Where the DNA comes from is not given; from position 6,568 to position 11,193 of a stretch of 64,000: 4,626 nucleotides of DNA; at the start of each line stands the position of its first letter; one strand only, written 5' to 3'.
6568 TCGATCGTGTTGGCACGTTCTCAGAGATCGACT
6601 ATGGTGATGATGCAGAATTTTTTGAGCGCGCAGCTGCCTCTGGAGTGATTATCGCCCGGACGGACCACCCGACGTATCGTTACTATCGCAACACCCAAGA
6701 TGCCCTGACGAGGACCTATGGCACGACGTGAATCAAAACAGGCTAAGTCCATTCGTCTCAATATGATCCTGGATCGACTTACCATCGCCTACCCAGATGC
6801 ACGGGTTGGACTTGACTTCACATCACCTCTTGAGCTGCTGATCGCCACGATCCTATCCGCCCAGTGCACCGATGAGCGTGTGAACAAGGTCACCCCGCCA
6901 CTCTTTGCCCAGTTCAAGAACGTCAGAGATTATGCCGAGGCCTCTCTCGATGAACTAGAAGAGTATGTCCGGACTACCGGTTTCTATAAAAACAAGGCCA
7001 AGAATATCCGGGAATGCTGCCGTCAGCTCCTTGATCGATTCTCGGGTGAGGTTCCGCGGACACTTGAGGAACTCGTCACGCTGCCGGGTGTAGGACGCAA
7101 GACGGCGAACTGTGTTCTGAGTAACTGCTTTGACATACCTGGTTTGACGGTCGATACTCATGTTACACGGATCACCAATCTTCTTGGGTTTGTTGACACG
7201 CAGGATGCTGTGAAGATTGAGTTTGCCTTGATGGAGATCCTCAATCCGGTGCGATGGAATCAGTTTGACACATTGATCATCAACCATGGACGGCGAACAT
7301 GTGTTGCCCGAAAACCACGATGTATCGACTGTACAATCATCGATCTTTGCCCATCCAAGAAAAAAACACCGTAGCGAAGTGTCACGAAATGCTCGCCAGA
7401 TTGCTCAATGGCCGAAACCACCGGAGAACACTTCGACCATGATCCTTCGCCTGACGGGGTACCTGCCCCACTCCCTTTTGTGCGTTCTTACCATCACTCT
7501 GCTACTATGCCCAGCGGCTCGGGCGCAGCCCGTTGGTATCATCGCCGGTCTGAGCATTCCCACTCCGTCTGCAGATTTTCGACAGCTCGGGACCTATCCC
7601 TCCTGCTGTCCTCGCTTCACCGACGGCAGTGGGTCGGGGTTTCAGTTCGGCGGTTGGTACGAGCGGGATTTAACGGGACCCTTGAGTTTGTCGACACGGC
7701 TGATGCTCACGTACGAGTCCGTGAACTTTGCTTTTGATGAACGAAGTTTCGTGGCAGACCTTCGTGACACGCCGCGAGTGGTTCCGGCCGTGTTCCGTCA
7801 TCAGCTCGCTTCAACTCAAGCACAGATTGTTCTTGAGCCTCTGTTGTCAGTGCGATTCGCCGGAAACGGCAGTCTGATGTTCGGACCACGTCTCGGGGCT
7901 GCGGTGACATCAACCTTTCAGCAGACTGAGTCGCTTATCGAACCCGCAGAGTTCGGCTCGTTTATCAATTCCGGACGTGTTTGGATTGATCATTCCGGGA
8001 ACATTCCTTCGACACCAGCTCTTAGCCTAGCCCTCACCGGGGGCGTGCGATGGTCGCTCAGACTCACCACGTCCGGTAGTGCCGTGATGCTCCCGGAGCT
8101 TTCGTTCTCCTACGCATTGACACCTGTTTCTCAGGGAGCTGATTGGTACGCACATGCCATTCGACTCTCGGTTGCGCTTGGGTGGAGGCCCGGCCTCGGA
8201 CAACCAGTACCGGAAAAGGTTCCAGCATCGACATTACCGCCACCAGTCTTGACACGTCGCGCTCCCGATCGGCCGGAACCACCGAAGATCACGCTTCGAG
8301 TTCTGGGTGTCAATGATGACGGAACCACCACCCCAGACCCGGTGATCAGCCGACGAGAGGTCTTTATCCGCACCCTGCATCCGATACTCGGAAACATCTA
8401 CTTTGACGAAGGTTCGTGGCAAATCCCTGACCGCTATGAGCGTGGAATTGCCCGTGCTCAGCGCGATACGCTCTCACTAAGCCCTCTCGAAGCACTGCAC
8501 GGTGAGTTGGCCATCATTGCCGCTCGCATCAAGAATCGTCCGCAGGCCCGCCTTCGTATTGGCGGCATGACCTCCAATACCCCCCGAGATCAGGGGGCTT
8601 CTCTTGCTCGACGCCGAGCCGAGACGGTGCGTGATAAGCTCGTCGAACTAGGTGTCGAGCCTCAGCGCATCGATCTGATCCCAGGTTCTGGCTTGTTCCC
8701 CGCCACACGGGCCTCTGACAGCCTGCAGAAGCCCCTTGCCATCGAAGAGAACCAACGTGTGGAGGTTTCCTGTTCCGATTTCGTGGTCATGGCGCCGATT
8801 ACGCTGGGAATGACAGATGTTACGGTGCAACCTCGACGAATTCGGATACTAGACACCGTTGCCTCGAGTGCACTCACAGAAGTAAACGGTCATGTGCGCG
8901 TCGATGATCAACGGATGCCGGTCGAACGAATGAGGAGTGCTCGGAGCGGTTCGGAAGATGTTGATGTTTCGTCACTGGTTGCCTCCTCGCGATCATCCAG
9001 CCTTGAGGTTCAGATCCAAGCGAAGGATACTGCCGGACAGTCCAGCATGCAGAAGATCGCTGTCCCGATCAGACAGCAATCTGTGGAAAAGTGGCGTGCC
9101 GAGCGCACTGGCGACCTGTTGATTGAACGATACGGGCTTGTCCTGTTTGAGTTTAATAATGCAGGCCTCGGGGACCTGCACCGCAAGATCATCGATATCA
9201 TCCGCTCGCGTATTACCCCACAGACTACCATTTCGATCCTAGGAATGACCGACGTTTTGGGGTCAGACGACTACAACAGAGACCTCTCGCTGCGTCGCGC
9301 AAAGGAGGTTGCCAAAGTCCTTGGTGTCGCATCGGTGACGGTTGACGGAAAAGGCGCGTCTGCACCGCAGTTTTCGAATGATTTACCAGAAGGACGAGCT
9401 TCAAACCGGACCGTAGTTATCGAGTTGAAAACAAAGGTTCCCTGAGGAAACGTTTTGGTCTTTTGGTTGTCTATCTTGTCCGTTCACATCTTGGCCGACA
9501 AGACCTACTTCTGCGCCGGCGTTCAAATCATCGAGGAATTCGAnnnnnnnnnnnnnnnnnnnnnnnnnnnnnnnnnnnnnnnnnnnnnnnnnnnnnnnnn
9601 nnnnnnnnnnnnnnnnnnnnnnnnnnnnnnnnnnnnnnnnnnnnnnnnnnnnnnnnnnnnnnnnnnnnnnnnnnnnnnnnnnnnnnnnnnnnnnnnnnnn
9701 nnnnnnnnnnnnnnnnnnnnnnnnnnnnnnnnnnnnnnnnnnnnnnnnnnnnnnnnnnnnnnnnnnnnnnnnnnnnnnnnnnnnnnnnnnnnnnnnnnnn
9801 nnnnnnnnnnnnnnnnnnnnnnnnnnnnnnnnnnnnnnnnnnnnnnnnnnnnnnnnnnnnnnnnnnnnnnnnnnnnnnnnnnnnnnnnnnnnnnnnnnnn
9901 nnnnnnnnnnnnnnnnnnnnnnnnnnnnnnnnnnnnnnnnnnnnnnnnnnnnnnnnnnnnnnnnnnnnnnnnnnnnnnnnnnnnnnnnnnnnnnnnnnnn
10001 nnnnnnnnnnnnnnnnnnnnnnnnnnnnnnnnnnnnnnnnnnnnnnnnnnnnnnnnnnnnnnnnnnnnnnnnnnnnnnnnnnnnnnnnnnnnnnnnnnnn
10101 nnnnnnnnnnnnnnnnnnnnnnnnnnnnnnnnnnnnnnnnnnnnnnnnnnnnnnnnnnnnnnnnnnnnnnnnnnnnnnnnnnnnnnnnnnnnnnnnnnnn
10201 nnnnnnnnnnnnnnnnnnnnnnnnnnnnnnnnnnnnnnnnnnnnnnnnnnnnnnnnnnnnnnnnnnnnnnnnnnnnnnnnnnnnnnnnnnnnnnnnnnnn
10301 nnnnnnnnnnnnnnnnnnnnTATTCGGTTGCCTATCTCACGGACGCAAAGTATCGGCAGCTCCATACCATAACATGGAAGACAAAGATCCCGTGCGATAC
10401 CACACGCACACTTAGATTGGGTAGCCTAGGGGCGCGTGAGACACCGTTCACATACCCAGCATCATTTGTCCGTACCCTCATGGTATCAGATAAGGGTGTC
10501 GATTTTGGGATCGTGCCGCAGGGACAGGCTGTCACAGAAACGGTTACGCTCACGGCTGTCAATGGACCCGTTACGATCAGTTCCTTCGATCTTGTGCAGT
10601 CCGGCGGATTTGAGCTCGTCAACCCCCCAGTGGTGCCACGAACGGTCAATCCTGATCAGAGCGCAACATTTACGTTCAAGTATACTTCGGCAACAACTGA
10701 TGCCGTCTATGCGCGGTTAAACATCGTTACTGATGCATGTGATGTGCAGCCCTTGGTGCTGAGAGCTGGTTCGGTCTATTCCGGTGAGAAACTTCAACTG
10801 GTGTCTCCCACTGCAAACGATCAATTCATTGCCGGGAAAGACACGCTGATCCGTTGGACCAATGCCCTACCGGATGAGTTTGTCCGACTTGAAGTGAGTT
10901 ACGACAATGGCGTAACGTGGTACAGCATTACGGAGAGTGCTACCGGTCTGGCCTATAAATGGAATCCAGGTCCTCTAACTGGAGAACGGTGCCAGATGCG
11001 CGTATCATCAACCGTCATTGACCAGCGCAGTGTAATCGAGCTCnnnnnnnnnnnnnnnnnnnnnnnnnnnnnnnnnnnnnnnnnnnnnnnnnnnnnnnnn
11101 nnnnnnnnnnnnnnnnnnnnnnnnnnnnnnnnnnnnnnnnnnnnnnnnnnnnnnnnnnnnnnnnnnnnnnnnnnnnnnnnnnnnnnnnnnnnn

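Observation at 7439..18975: Surface module: giant vWA-WD40 T9SS cargo bracketed by two paralogous barrel + double-OmpA proteins, then GT4 and a second T9SS cargo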

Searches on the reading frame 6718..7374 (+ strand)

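Call 8: search_protein_families(library=pfam, proteins=[window:6718-7374:+], max_evalue=0.01)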
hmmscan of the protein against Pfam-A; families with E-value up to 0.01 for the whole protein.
window:6718-7374:+ (218 aa): 3 families
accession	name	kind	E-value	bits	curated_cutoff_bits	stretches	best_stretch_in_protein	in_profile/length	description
PF00730.31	HhH-GPD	-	5.4e-26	91.5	26.2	1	42-177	1-108/108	HhH-GPD superfamily base excision DNA repair protein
PF00633.29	HHH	-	1.6e-10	40.7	24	1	107-135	1-29/30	Helix-hairpin-helix motif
PF14520.12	HHH_5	-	0.0048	17.8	27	0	116-130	34-48/57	Helix-hairpin-helix domain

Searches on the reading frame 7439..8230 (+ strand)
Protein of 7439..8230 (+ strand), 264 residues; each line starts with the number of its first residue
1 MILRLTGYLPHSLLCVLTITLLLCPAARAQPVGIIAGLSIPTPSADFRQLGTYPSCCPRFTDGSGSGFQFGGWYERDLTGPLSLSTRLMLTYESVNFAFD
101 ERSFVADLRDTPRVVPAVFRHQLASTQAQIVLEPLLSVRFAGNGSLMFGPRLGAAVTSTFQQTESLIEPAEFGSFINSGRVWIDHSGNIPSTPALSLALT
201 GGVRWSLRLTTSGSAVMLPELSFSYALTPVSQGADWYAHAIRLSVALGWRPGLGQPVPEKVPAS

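Call 39: search_protein_families(library=pfam, proteins=[window:7439-8230:+], max_evalue=1)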
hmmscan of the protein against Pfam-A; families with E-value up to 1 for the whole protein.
window:7439-8230:+ (264 aa): 0 families

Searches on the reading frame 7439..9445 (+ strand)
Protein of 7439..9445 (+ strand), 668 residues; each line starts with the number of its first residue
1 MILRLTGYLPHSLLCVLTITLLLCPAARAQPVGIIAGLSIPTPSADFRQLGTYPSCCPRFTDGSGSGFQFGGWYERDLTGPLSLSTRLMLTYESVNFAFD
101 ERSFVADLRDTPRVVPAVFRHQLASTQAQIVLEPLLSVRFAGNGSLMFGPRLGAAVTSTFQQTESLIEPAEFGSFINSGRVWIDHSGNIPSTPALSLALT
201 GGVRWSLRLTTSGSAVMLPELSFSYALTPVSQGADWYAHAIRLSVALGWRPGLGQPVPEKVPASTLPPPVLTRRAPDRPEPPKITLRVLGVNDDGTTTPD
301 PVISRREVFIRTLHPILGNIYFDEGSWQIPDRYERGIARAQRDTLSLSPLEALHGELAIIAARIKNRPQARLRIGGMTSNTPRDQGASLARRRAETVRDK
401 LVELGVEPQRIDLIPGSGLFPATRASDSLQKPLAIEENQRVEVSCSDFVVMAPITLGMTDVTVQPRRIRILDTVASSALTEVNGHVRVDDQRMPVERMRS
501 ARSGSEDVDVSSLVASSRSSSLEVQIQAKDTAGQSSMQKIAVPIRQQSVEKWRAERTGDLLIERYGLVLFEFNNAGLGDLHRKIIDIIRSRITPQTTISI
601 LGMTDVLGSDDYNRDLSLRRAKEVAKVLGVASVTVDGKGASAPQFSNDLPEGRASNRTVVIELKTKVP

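Call 8: search_protein_families(library=pfam, proteins=[window:7439-9445:+], max_evalue=0.01)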
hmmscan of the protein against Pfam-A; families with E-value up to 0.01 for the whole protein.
window:7439-9445:+ (668 aa): 1 family
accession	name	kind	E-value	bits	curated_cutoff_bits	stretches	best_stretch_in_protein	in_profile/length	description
PF00691.25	OmpA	-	1.6e-16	60.9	27.2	2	570-657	2-98/98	OmpA family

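Call 9: search_protein_families(library=ncbifam, proteins=[window:7439-9445:+], max_evalue=0.1)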
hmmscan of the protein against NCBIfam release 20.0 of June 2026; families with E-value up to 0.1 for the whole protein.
window:7439-9445:+ (668 aa): 24 families
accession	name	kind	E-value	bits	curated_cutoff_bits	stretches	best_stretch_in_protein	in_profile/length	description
NF053611.1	YiaD_Gzip_OmpA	equivalog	5.7e-24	85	175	2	537-662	71-205/206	YiaD family glycine zipper/OmpA-like lipoprotein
NF053612.1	anchor_PA1041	equivalog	6.1e-22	78.7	250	2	528-663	90-235/236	PA1041 family peptidoglycan-binding anchor lipoprotein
NF053585.1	OMP_LP_YfiB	equivalog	1.4e-18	67.3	128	2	566-661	56-158/163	outer membrane lipoprotein YfiB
NF053613.1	OMP_toxin_LptF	equivalog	1.1e-17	64.6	400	2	550-661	125-243/256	lipotoxin F family OmpA-related lipoprotein LptF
NF045787.1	OmpABordt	equivalog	3.3e-14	53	200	1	569-663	88-189/194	outer membrane protein OmpA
NF007804.1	PRK10510.1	equivalog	1.8e-11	43.8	307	2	594-664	142-217/219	OmpA family lipoprotein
TIGR03350.1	type_VI_ompA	equivalog_domain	1.9e-11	44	139.8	1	568-662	32-136/137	type VI secretion system protein TssL, long form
TIGR02802.1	Pal_lipo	equivalog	2.7e-10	40.2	125.35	2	568-634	2-70/104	peptidoglycan-associated lipoprotein Pal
NF047726.1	AutTranAdhPGAsTpgA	equivalog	3e-10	39.7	350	2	561-633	149-226/268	trimeric autotransporter adhesin/peptidogylcan-associated protein TpgA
NF008071.1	PRK10808.1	equivalog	1.4e-08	34.5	277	1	568-644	233-318/358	porin OmpA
NF045788.1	Omp38Acinit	equivalog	6.5e-08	32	500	2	550-661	227-344/354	outer membrane protein Omp38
TIGR03789.1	pdsO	hypoth_equivalog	6.7e-08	32.5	152.2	2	591-662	166-242/243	sortase-associated OmpA-like protein PdsO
NF007424.1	PRK09967.1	equivalog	2.1e-07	31.2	155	1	555-663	41-157/160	OmpA family protein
NF033763.1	exchanger_TraB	exception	1.4e-06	26.6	700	1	598-660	427-494/522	outer membrane exchange protein TraB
NF006541.1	PRK09038.1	equivalog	1.9e-06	27.7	283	1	474-665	47-250/253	flagellar motor protein MotD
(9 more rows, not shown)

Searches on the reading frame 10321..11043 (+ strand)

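Call 39: search_protein_families(library=pfam, proteins=[window:10321-11043:+], max_evalue=1)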
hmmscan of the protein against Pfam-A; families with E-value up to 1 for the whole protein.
window:10321-11043:+ (241 aa): 4 families
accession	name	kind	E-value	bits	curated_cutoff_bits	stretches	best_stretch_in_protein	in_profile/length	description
PF17957.7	Big_7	-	0.0025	18.9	24.1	1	159-219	4-61/70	Bacterial Ig domain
PF22544.2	HYDIN_VesB_CFA65-like_Ig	-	0.058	14.1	25.5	1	55-138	5-87/100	HYDIN/CFA65/VesB-like, Ig-like domain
PF15527.11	Ntox22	-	0.13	12.8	25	1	69-130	6-65/129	Bacterial toxin 22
PF21471.3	Reelin_subrepeat-B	-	0.14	12.4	27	1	184-208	56-80/127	Reelin subrepeat B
